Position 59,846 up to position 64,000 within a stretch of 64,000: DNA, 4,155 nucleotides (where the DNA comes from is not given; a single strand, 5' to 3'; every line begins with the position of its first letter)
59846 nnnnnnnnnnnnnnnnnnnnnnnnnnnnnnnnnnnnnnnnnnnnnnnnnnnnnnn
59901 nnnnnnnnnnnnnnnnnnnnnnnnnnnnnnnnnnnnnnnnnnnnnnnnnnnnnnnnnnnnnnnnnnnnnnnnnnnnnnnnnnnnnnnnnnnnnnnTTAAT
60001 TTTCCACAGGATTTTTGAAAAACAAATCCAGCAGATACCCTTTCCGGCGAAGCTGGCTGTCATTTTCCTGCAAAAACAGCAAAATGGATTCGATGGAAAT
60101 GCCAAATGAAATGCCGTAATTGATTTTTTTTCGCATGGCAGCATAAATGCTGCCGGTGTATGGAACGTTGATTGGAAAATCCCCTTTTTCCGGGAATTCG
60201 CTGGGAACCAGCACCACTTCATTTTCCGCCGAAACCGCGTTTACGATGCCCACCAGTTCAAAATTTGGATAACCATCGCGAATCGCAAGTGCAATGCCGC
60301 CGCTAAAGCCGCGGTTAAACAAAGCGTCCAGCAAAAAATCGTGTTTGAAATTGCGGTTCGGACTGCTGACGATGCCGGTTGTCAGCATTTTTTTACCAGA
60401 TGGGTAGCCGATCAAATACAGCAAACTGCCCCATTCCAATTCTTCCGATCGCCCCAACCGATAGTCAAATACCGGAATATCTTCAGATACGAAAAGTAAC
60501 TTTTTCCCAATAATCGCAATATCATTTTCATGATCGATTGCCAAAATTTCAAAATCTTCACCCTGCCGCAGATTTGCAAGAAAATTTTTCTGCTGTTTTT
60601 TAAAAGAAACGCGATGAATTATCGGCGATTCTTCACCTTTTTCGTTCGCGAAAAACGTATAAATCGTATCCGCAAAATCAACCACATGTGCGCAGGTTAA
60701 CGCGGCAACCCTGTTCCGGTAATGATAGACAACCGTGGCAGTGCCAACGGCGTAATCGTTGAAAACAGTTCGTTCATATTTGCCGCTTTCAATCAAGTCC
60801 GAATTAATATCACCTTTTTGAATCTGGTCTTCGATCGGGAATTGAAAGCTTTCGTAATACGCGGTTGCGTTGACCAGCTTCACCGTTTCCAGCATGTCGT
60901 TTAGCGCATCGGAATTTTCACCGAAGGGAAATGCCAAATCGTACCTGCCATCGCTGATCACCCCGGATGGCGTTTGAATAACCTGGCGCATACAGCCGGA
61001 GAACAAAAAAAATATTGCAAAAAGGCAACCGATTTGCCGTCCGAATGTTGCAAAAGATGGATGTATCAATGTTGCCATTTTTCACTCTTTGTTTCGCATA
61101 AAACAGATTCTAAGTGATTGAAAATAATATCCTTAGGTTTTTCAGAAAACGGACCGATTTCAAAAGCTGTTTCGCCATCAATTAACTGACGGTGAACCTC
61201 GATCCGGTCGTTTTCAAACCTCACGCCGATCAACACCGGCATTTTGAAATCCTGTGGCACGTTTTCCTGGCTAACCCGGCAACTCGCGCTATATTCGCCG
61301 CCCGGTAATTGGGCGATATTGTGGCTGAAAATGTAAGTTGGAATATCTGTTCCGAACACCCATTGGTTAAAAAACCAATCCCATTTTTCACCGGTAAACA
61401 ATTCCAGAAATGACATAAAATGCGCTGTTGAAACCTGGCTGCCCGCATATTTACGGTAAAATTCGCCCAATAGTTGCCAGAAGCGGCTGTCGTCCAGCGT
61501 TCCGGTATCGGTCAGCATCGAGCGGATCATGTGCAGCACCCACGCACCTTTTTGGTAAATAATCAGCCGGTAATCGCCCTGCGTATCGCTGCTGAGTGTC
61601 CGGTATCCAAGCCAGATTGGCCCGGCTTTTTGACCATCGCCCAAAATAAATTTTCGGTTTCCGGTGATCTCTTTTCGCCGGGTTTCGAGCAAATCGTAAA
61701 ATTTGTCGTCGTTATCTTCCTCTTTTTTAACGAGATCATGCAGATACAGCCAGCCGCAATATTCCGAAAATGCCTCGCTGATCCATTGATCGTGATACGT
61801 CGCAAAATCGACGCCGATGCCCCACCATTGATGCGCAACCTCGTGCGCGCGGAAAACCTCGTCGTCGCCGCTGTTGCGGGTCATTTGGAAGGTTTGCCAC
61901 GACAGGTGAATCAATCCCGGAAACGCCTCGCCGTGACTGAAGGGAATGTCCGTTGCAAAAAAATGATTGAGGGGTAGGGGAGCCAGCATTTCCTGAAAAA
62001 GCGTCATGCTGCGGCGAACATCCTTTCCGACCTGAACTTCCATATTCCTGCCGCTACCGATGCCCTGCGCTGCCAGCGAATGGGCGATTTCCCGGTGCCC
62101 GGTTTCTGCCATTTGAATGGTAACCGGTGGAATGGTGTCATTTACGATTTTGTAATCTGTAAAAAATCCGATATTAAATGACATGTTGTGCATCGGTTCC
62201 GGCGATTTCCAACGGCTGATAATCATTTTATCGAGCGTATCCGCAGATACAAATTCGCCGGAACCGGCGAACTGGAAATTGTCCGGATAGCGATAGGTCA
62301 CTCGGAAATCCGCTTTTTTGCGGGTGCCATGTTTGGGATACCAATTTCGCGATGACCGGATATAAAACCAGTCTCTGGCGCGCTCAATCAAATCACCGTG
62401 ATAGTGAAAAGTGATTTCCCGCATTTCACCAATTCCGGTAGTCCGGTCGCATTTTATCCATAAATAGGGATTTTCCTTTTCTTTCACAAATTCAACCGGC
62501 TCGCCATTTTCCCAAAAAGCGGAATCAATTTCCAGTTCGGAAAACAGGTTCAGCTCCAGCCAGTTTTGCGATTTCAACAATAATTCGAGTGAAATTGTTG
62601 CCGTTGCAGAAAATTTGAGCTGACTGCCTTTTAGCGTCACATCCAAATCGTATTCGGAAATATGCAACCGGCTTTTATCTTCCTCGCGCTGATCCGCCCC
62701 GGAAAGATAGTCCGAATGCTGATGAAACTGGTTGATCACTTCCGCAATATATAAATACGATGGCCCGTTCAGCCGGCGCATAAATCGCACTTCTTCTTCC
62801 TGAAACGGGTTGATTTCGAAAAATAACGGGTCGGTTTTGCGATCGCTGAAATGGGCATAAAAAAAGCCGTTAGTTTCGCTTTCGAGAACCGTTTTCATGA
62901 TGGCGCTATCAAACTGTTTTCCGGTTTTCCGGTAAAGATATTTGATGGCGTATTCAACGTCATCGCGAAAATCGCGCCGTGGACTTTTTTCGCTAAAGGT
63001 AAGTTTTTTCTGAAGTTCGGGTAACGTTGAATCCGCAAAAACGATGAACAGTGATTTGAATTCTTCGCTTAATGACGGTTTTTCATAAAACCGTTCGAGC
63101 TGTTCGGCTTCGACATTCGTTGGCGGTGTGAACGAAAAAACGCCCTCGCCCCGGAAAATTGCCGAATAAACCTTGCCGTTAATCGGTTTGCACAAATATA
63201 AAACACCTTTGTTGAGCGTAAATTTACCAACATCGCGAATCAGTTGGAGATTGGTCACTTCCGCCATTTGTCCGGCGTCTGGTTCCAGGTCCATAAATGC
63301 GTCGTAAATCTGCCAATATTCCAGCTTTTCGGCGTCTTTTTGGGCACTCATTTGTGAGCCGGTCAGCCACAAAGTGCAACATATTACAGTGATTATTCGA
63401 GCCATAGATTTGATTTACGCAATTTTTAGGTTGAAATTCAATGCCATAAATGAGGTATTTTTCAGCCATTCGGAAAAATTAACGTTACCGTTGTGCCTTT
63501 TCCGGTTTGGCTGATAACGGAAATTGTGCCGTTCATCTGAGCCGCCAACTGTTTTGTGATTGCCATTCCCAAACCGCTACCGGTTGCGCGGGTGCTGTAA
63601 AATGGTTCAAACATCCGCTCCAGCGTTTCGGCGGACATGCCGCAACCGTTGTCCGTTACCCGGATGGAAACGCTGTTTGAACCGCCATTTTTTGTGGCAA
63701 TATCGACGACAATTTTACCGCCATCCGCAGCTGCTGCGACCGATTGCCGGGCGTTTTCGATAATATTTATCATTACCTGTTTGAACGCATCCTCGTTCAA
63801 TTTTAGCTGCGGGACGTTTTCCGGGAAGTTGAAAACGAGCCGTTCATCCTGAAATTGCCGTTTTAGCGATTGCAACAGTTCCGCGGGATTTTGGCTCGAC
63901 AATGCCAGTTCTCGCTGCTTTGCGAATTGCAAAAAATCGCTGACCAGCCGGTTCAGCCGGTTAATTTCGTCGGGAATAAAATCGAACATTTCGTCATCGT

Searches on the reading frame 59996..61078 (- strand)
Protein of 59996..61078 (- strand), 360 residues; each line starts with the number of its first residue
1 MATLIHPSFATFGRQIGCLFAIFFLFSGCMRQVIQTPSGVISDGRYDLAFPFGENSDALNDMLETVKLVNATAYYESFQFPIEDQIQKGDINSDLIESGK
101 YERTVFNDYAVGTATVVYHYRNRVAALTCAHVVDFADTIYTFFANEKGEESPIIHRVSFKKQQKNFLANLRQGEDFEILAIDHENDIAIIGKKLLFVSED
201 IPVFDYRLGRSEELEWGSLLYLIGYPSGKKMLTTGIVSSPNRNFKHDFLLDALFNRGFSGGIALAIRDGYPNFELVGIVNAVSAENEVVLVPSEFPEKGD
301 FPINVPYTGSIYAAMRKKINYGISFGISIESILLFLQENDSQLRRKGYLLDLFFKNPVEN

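Call 37: search_protein_families(library=pfam, proteins=[window:59996-61078:-], max_evalue=0.00001)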
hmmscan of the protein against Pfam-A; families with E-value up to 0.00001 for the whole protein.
window:59996-61078:- (360 aa): 1 family
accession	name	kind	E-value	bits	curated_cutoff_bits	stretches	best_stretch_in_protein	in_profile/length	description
PF13365.12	Trypsin_2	-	3.4e-10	41.3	27.6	1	112-269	1-139/144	Trypsin-like peptidase domain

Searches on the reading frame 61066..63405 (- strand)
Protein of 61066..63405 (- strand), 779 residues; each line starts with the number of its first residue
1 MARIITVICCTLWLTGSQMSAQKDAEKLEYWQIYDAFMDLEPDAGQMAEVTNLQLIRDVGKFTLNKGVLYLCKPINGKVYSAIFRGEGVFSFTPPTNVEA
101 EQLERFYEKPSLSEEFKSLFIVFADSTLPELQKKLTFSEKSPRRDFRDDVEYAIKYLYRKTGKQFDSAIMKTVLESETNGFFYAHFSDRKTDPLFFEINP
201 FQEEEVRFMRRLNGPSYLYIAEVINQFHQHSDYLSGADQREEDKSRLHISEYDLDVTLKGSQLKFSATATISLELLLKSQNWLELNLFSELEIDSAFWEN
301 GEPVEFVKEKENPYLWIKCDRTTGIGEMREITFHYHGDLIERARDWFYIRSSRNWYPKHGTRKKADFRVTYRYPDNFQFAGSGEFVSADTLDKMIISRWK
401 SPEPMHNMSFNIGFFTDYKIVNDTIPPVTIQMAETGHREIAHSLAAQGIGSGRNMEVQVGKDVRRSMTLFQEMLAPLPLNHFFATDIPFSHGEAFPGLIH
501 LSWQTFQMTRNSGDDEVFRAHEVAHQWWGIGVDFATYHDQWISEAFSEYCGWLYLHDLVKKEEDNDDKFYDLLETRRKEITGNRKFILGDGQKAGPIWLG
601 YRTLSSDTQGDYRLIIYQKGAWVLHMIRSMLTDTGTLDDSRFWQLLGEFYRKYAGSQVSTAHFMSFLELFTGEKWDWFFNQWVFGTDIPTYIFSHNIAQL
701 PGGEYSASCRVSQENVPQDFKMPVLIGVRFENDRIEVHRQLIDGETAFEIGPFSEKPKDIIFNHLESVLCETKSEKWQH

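Call 37: search_protein_families(library=pfam, proteins=[window:61066-63405:-], max_evalue=0.00001)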
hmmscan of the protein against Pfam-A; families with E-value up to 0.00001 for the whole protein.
window:61066-63405:- (779 aa): 1 family
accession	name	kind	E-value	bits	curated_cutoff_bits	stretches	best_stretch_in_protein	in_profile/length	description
PF01433.26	Peptidase_M1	-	4.5e-11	43.2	27.7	1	520-682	72-218/218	Peptidase family M1 domain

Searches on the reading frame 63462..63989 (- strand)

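Call 37: search_protein_families(library=pfam, proteins=[window:63462-63989:-], max_evalue=0.00001)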
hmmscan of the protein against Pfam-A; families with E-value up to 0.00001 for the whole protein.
window:63462-63989:- (175 aa): 1 family
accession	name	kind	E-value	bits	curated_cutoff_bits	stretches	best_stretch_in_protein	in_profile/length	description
PF02518.31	HATPase_c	-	1e-26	94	26.4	1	66-173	3-108/111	Histidine kinase-, DNA gyrase B-, and HSP90-like ATPase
